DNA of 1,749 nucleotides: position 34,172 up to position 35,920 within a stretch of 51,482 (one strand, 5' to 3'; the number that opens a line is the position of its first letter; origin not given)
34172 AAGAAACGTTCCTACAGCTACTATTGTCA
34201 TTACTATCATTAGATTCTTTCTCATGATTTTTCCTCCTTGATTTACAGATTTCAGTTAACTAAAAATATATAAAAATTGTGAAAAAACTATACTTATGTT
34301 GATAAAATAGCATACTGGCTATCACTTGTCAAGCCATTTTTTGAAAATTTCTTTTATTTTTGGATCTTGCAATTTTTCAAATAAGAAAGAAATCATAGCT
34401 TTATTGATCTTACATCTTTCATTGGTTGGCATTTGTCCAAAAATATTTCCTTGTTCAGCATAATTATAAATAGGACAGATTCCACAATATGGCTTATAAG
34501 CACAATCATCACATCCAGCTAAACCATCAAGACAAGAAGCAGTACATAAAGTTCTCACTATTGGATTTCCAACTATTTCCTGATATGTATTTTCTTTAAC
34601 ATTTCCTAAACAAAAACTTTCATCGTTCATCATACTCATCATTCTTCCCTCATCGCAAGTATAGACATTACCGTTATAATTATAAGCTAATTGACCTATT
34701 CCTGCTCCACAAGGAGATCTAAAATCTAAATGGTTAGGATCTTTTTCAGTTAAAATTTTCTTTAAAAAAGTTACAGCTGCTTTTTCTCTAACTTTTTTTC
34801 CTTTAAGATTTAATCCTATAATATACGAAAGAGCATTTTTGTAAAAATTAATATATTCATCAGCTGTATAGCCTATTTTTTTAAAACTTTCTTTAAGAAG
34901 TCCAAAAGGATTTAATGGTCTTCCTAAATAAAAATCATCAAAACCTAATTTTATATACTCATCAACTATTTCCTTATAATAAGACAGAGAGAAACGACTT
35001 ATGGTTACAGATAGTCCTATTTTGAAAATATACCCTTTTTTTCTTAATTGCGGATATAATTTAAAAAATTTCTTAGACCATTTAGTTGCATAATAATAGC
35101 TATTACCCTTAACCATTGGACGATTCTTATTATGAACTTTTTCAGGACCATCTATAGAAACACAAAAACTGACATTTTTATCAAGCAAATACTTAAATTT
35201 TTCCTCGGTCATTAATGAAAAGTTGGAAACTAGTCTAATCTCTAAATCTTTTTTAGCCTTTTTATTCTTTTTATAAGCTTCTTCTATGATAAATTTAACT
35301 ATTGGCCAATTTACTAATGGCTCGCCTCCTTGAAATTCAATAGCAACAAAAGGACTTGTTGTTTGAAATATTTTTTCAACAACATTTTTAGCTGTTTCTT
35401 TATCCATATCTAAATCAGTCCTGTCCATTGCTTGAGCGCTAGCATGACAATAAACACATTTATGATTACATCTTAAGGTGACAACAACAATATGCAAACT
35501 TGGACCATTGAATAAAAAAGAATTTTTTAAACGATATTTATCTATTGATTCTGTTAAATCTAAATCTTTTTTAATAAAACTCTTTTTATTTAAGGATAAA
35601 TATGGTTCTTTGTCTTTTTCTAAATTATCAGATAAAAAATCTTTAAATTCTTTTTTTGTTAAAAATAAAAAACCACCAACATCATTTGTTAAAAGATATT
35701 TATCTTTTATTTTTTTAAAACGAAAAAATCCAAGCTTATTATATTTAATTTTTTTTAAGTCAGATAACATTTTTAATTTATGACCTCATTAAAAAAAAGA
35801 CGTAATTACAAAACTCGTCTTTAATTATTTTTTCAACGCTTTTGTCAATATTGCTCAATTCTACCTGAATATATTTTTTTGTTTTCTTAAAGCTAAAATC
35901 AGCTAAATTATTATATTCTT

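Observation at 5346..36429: Fourteen radical SAM genes in one ~31 kb co-directional, translationally coupled block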

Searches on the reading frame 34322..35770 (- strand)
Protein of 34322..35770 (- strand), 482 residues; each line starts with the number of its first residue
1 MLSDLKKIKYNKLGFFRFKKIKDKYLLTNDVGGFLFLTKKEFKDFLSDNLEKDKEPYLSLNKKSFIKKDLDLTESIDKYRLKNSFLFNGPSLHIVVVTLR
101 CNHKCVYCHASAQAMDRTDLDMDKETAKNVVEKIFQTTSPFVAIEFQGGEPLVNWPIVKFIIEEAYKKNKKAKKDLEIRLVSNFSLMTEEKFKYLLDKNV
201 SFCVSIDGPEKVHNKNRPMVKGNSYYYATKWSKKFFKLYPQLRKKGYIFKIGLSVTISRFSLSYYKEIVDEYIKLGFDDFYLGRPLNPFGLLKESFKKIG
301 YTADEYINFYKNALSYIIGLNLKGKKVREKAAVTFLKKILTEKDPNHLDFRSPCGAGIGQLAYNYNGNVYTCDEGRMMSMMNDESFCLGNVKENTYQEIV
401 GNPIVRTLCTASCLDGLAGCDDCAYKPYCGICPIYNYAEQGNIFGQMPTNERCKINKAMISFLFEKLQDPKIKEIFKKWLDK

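Call 6: search_protein_families(library=pfam, proteins=[window:34322-35770:-], max_evalue=0.01)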
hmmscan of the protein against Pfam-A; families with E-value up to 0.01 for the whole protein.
window:34322-35770:- (482 aa): 3 families
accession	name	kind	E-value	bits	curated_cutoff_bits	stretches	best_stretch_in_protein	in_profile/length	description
PF04055.27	Radical_SAM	-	3.4e-15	57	29.5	1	95-216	1-120/166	Radical SAM superfamily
PF13353.11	Fer4_12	-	8.4e-10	39.5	22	1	88-216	2-123/137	4Fe-4S single cluster domain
PF13186.11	SPASM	-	0.00027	21.6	21.5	1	354-423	1-66/67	Iron-sulfur cluster-binding domain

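Call 9: search_protein_families(library=ncbifam, proteins=[window:34322-35770:-], max_evalue=0.001)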
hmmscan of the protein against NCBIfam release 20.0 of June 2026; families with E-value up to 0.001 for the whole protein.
window:34322-35770:- (482 aa): 62 families (the best 25 are shown)
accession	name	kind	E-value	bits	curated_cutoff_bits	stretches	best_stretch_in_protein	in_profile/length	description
TIGR03978.1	rSAM_paired_1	equivalog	1.5e-159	531.7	370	1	15-480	3-466/466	His-Xaa-Ser system radical SAM maturase HxsB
NF047865.1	rSAM_PapB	equivalog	9e-32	110.6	340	1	95-443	7-327/330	PapB family radical SAM/SPASM ranthipeptide maturase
TIGR04064.1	rSAM_nif11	equivalog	5.2e-30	104.6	518.7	1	94-245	81-234/459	nif11-like peptide radical SAM maturase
TIGR03906.1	quino_hemo_SAM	equivalog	9.9e-28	97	453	1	95-465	98-445/467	quinohemoprotein amine dehydrogenase maturation protein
TIGR03974.1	rSAM_six_Cys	equivalog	1.5e-25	90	425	1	96-458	102-440/451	thioether cross-link-forming SCIFF peptide maturase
TIGR04068.1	rSAM_ocin_clost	equivalog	7.1e-25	87.8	500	1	51-459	44-445/462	Cys-rich peptide radical SAM maturase CcpM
NF040492.1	not_ScfB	exception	6.7e-24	84.6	855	1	96-460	100-441/450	ScfB-related radical SAM/SPASM orphan maturase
TIGR04115.1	rSAM_Cxxx_rpt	equivalog_domain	7.6e-22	78.3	350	1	96-458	7-351/359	radical SAM peptide maturase, CXXX-repeat target family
NF038107.1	rSAM_NF038107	equivalog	1.1e-21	77.1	600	1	9-224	2-221/444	Cys-every-fifth radical SAM/SPASM peptide maturase CefB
NF035951.1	rSAM_RumMC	equivalog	2.1e-20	72.9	720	1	94-226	115-249/510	RumMC family radical SAM sactipeptide maturase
TIGR03942.1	sulfatase_rSAM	equivalog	3.9e-20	72.3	349.45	2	96-229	6-141/363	anaerobic sulfatase maturase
TIGR04280.1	geopep_mat_rSAM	hypoth_equivalog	8.6e-18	64.5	400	1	93-225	86-219/428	geopeptide radical SAM maturase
NF041298.1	rSAM_mat_DynA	equivalog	1.3e-17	63.8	450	1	94-434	4-323/356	dynobactin maturation radical SAM/SPASM protein DynA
TIGR04163.1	rSAM_cobopep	equivalog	3.1e-16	59.2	375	1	65-443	43-398/428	peptide-modifying radical SAM enzyme CbpB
NF050035.1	rSAM_WgK_link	exception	6.9e-16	58.2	650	2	88-217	6-128/367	radical SAM/SPASM peptide maturase WgkB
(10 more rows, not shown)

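Call 12: find_encoding_contigs(protein=window:34322-35770:-, flank=10000, max_places=6)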
Protein window:34322-35770:- (482 aa): 4 contigs read that carry it; 3 places shown.
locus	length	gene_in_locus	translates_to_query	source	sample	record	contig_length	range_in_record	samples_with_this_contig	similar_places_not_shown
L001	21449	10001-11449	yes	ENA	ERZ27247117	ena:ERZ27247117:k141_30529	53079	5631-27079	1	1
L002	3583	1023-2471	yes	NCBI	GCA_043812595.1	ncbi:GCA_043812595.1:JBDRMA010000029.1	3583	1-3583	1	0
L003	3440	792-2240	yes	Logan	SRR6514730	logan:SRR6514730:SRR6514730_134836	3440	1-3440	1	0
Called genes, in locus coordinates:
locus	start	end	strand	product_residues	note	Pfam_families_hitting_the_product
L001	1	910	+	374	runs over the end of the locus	PF11104:PilM_2, PF14450:FtsA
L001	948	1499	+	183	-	-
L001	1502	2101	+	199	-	PF04350:PilO (weak)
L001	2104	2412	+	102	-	-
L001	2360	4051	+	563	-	PF05157:MshEN, PF00437:T2SSE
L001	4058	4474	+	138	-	PF07963:N_methyl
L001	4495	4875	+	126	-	PF00072:Response_reg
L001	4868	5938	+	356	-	PF00437:T2SSE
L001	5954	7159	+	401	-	PF28597:T2SSF_N (weak), PF00482:T2SSF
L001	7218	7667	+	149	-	PF07963:N_methyl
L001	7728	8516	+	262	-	PF06750:A24_N_bact, PF01478:Peptidase_A24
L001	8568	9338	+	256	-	-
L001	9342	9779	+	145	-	PF27806:HxsD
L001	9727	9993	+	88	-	-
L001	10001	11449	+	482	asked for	PF13353:Fer4_12, PF04055:Radical_SAM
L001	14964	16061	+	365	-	PF04055:Radical_SAM, PF13353:Fer4_12, PF13186:SPASM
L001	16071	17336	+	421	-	PF04055:Radical_SAM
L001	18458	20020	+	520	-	PF04055:Radical_SAM, PF13353:Fer4_12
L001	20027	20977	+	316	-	PF04055:Radical_SAM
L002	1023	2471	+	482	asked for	PF13353:Fer4_12, PF04055:Radical_SAM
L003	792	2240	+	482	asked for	PF13353:Fer4_12, PF04055:Radical_SAM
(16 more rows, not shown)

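Call 26: find_related_loci(query=window:34322-35770:-, collection=metagenome_contigs, flank=10000)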
Query window:34322-35770:- (482 aa) in metagenome_contigs; peptide patterns used: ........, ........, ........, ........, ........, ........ (x = any residue, [..] = any of these).
343 stretches matched a pattern; 58 encode a relative of the query (tblastn E <= 1e-3); 58 distinct loci.
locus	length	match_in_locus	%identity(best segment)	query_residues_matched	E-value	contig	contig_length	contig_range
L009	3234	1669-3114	89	1-482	0e+0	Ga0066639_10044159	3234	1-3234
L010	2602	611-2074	87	1-482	0e+0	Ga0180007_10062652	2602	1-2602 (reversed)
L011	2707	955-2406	73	1-482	0e+0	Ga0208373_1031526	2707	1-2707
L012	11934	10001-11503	72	4-482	0e+0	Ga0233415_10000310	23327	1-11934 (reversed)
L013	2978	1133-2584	72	1-482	0e+0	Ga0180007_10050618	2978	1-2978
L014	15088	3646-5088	75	1-480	0e+0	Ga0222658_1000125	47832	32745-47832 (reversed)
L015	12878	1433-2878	75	4-482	0e+0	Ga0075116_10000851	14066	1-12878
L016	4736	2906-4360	73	1-482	0e+0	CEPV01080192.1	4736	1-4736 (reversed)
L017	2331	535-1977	75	4-482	0e+0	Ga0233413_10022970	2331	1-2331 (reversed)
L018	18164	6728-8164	75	4-479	0e+0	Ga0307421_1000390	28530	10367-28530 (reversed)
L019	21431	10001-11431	68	4-481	0e+0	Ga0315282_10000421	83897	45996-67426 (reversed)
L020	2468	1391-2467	88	1-359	0e+0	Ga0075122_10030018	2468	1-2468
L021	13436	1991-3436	75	4-482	0e+0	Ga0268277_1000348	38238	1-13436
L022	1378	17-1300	60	60-482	0e+0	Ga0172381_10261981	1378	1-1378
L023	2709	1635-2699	75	1-354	2e-180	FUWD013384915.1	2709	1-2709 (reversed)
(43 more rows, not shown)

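Call 34: find_homologous_proteins(query=window:34322-35770:-, max_evalue=1e-40)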
Query window:34322-35770:- (482 aa): 5479 proteins with E <= 1e-40 among 8000 candidates; the best 120 are listed.
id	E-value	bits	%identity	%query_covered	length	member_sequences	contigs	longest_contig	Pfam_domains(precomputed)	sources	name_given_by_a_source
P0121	0.0e+0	1106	100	100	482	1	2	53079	PF04055.28,PF13353.12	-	-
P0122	0.0e+0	1033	92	100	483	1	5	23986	PF04055.28,PF13353.12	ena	-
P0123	0.0e+0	1022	90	100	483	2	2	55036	PF04055.28,PF13353.12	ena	-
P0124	5.8e-296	1000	89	100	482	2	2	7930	PF04055.28,PF13353.12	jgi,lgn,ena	-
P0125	1.3e-284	963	84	100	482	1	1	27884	PF04055.28,PF13353.12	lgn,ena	-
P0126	1.3e-253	860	77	99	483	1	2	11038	PF13186.12,PF04055.28,PF13353.12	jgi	-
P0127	2.5e-251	853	76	99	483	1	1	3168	PF04055.28,PF13353.12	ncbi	-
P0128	6.6e-250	848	76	100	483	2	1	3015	PF04055.28,PF13353.12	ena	-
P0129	1.4e-249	847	75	99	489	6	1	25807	PF13186.12,PF04055.28,PF13353.12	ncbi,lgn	-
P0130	5.6e-249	845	77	98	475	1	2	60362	PF04055.28,PF13353.12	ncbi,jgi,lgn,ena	-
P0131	4.4e-248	842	75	99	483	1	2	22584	PF04055.28,PF13353.12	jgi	jgi:His-Xaa-Ser system radical SAM maturase HxsB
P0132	1.4e-247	840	75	99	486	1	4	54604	PF04055.28,PF13353.12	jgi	-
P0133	2.1e-247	840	75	100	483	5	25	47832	PF04055.28,PF13353.12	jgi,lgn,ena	-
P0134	3.8e-246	836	75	99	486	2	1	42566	PF13186.12,PF04055.28,PF13353.12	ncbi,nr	ncbi:MAG: His-Xaa-Ser system radical SAM maturase HxsB [Candidatus Portnoybacteria bacterium]|nr:His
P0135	6.1e-246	835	75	99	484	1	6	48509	PF13186.12,PF04055.28,PF13353.12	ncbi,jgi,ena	-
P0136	9.0e-246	834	74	100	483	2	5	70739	PF04055.28,PF13353.12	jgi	-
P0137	2.3e-245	833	74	100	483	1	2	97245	PF04055.28,PF13353.12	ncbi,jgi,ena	-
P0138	9.7e-245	831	73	100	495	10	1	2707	PF04055.28,PF13353.12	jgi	-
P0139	8.7e-243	825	74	99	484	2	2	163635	PF13186.12,PF04055.28,PF13353.12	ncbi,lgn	-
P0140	3.5e-241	819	75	99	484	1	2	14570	PF04055.28,PF13353.12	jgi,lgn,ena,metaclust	metaclust:\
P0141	4.9e-241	819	73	99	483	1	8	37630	PF13186.12,PF04055.28,PF13353.12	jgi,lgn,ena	-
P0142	6.3e-241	818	72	100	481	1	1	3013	PF04055.28,PF13353.12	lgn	-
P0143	8.0e-241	818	74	97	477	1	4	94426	PF04055.28,PF13353.12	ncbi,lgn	-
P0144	9.7e-241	818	73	100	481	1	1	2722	PF04055.28,PF13353.12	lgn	-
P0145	1.3e-240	817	73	99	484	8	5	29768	PF13186.12,PF04055.28,PF13353.12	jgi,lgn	-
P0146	6.3e-240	815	73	99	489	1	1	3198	PF13186.12,PF04055.28,PF13353.12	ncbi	ncbi:MAG: His-Xaa-Ser system radical SAM maturase HxsB [Candidatus Portnoybacteria bacterium]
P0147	8.0e-240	815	72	100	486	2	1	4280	PF13186.12,PF04055.28,PF13353.12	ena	-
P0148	1.0e-239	814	72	99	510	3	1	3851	PF04055.28,PF13353.12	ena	-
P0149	1.6e-239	814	72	100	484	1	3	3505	PF04055.28,PF13353.12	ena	-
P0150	1.8e-239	814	75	99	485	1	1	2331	PF04055.28,PF13353.12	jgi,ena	-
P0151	1.9e-238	810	72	100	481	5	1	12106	PF04055.28,PF13353.12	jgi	-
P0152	2.4e-238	810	73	100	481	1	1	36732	PF13186.12,PF04055.28,PF13353.12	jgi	-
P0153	2.8e-238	810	73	100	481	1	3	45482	PF13186.12,PF04055.28,PF13353.12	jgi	-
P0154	1.1e-237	808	73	99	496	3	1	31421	PF13186.12,PF04055.28,PF13353.12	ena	-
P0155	1.7e-237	807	72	100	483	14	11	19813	PF13186.12,PF04055.28,PF13353.12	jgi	-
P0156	3.4e-237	806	72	100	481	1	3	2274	PF13186.12,PF04055.28,PF13353.12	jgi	-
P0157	1.2e-235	801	71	99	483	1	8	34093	PF04055.28,PF13353.12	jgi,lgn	-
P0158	1.6e-235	801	72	99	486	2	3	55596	PF13186.12,PF04055.28,PF13353.12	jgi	jgi:uncharacterized protein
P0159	1.7e-233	794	69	100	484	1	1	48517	PF13186.12,PF04055.28,PF13353.12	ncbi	-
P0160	4.9e-229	779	69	99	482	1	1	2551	PF04055.28,PF13353.12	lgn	-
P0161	2.8e-225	767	69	98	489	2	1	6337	PF04055.28,PF13353.12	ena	-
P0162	1.3e-224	765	67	100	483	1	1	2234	PF13186.12,PF04055.28,PF13353.12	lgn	-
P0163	1.4e-224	765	68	100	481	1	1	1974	PF04055.28,PF13353.12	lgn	-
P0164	7.2e-224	762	70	96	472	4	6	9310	PF04055.28,PF13353.12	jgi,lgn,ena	-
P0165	2.9e-220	750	69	98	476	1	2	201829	PF13186.12,PF04055.28,PF13353.12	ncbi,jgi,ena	-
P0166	5.3e-217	740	67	99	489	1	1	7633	PF04055.28,PF13353.12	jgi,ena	-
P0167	1.4e-214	732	66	99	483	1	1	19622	PF04055.28,PF13353.12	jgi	-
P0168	1.2e-212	725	65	100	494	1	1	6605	PF13186.12,PF04055.28,PF13353.12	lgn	-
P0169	1.8e-212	725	65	100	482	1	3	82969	PF13186.12,PF04055.28,PF13353.12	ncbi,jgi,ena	-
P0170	7.3e-212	723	65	96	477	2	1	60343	PF04055.28,PF13353.12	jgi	jgi:uncharacterized protein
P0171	3.0e-209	714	63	100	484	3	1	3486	PF13186.12,PF04055.28,PF13353.12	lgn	-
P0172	4.1e-207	707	63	99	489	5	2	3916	PF04055.28,PF13353.12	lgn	-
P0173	3.1e-206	704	63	100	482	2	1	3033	PF04055.28,PF13353.12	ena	-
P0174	7.7e-206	703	60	100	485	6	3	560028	PF13186.12,PF04055.28,PF13353.12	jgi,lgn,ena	-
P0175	4.0e-203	694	60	99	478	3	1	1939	PF04055.28,PF13353.12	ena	-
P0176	1.5e-202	692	61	100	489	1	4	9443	PF04055.28,PF13353.12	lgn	-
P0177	2.1e-200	685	61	100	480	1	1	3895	PF04055.28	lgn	-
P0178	1.6e-199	682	60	99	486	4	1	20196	PF13186.12,PF04055.28,PF13353.12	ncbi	ncbi:MAG: His-Xaa-Ser system radical SAM maturase HxsB [Candidatus Falkowbacteria bacterium]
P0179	4.1e-199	681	59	100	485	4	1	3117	PF04055.28,PF13353.12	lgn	-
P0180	2.4e-198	678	59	99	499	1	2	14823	PF04055.28,PF13353.12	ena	-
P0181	9.4e-197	673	60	99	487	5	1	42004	PF13186.12,PF04055.28,PF13353.12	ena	-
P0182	1.0e-194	666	58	100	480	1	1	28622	PF04055.28,PF13353.12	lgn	-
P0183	2.1e-194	665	61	100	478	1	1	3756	PF13186.12,PF04055.28,PF13353.12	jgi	jgi:uncharacterized protein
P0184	1.8e-193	662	57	100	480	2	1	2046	PF04055.28,PF13353.12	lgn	-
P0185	7.5e-193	660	60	99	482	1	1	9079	PF04055.28,PF13353.12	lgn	-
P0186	9.1e-193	660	59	100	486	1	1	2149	PF04055.28,PF13353.12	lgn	-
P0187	1.1e-192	659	59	97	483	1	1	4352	PF04055.28,PF13353.12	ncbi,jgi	-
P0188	2.8e-192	658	58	100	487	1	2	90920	PF04055.28,PF13353.12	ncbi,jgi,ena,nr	ncbi:MAG TPA: His-Xaa-Ser system radical SAM maturase HxsB [Candidatus Portnoybacteria bacterium]|nr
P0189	7.5e-192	657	59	98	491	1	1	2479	PF13186.12,PF04055.28,PF13353.12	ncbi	-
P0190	1.0e-191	656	59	100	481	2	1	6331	PF13186.12,PF04055.28,PF13353.12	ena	-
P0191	1.4e-191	656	58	100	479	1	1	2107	PF04055.28,PF13353.12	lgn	-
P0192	2.9e-191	655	60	99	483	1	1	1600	PF04055.28,PF13353.12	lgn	-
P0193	3.6e-191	654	58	100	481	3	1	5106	PF04055.28,PF13353.12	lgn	-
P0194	8.3e-191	653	57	99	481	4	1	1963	PF04055.28,PF13353.12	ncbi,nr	ncbi:MAG: His-Xaa-Ser system radical SAM maturase HxsB [Candidatus Magasanikbacteria bacterium]|nr:H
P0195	1.7e-190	652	57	100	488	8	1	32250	PF04055.28,PF13353.12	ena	-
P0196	7.1e-190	650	57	99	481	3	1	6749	PF04055.28,PF13353.12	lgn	-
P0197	9.3e-189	646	54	100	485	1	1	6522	PF13186.12,PF04055.28,PF13353.12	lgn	-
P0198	5.0e-188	644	58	99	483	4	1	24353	PF04055.28,PF13353.12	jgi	-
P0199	1.7e-187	642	59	98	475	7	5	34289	PF04055.28,PF13353.12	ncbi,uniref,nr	ncbi:His-Xaa-Ser system radical SAM maturase HxsB [Candidatus Falkowbacteria bacterium RIFOXYB2_FULL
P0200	3.0e-187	641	57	99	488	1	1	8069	PF04055.28,PF13353.12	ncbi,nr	ncbi:MAG: His-Xaa-Ser system radical SAM maturase HxsB [Patescibacteria group bacterium]|nr:His-Xaa-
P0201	6.4e-187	640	59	93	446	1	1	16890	PF04055.28,PF13353.12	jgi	-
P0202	2.6e-186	638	57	99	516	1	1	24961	PF04055.28,PF13353.12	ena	-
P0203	6.2e-186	637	56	99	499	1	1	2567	PF04055.28,PF13353.12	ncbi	-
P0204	4.1e-185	634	57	99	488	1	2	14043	PF13186.12,PF04055.28,PF13353.12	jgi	-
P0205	7.1e-185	634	59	94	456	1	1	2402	PF04055.28,PF13353.12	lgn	-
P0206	1.8e-184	632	58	99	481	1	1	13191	PF04055.28,PF13353.12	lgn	-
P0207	2.7e-184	632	58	100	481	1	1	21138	PF04055.28,PF13353.12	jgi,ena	-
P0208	3.3e-184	631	56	100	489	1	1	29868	PF04055.28,PF13353.12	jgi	-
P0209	3.9e-184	631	55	100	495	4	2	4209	PF04055.28,PF13353.12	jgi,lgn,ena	-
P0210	5.5e-184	631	57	99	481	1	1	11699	PF04055.28,PF13353.12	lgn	-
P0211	5.6e-184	631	55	100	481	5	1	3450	PF04055.28,PF13353.12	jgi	jgi:His-Xaa-Ser system radical SAM maturase HxsB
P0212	2.2e-183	629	58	98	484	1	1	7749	PF04055.28,PF13353.12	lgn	-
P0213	2.2e-183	629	57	99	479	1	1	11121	PF04055.28,PF13353.12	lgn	-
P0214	2.6e-182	625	56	98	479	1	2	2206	PF13186.12,PF04055.28,PF13353.12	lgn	-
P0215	2.9e-182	625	56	99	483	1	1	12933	PF13186.12,PF04055.28,PF13353.12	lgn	-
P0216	3.0e-182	625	55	99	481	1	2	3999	PF04055.28,PF13353.12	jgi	-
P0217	3.0e-181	622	58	98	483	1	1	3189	PF04055.28,PF13353.12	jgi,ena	-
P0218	1.1e-180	620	55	97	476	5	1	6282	PF13186.12,PF04055.28,PF13353.12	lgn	-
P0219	2.0e-179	616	55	98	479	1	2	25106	PF04055.28,PF13353.12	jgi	-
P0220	2.5e-179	615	55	99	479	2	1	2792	PF13186.12,PF04055.28,PF13353.12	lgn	-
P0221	2.6e-179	615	56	97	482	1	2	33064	PF04055.28,PF13353.12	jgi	-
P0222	6.4e-179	614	55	100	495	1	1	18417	PF04055.28,PF13353.12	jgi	jgi:uncharacterized protein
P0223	4.9e-178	611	57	100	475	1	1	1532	PF04055.28,PF13353.12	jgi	jgi:uncharacterized protein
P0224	6.8e-178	611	56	97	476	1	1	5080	PF04055.28,PF13353.12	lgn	-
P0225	1.1e-177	610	56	98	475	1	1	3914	PF04055.28,PF13353.12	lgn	-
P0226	1.7e-177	609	56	99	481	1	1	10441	PF13186.12,PF04055.28,PF13353.12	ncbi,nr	ncbi:His-Xaa-Ser system radical SAM maturase HxsB [bacterium]|nr:His-Xaa-Ser system radical SAM matu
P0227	2.2e-177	609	55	98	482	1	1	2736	PF04055.28,PF13353.12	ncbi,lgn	-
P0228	2.6e-177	609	55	99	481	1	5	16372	PF04055.28,PF13353.12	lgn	-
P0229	4.1e-177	608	54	99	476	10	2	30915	PF13186.12,PF04055.28,PF13353.12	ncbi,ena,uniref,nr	ncbi:His-Xaa-Ser system radical SAM maturase HxsB [Candidatus Azambacteria bacterium RBG_16_47_10]|u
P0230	5.0e-177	608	56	98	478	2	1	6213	PF04055.28,PF13353.12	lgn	-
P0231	2.4e-176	605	55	100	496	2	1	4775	PF04055.28,PF13353.12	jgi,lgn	-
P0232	8.6e-176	604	56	99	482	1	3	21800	PF04055.28,PF13353.12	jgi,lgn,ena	-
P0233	9.0e-176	604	54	98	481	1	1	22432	PF13186.12,PF04055.28,PF13353.12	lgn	-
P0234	1.4e-175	603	55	98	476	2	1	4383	PF04055.28,PF13353.12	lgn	-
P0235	2.0e-175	602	55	98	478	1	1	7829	PF13186.12,PF04055.28,PF13353.12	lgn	-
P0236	2.5e-175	602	52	99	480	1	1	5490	PF13186.12,PF04055.28,PF13353.12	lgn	-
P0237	3.7e-175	602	56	97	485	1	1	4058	PF04055.28,PF13353.12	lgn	-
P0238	9.7e-175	600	55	100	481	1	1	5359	PF04055.28,PF13353.12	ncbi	-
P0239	1.1e-174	600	54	97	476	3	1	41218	PF13186.12,PF04055.28,PF13353.12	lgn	-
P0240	1.5e-174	600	56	99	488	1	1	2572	PF04055.28,PF13353.12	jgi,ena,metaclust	metaclust:\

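Call 35: find_encoding_contigs(protein=P0139, flank=10000, max_places=1)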
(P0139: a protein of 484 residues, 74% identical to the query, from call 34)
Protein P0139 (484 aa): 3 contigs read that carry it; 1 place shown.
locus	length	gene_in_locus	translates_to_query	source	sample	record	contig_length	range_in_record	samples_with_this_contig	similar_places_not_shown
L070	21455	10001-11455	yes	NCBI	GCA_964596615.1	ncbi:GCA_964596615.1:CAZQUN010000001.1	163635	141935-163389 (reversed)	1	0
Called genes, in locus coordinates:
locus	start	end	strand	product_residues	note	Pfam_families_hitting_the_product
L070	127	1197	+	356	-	PF11104:PilM_2, PF14450:FtsA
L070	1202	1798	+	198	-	-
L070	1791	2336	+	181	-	PF04350:PilO (weak)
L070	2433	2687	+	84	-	-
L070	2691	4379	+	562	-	PF05157:MshEN, PF00437:T2SSE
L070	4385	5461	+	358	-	PF00437:T2SSE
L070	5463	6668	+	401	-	PF28597:T2SSF_N, PF00482:T2SSF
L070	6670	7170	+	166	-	PF07963:N_methyl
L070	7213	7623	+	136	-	PF07963:N_methyl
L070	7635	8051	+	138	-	PF07963:N_methyl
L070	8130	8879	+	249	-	PF06750:A24_N_bact, PF01478:Peptidase_A24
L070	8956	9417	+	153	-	-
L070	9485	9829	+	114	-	PF27806:HxsD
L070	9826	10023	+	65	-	-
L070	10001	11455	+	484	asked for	PF13353:Fer4_12, PF04055:Radical_SAM, PF13186:SPASM (weak)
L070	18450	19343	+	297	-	PF04055:Radical_SAM, PF13353:Fer4_12 (weak)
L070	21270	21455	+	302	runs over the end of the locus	PF04055:Radical_SAM, PF13186:SPASM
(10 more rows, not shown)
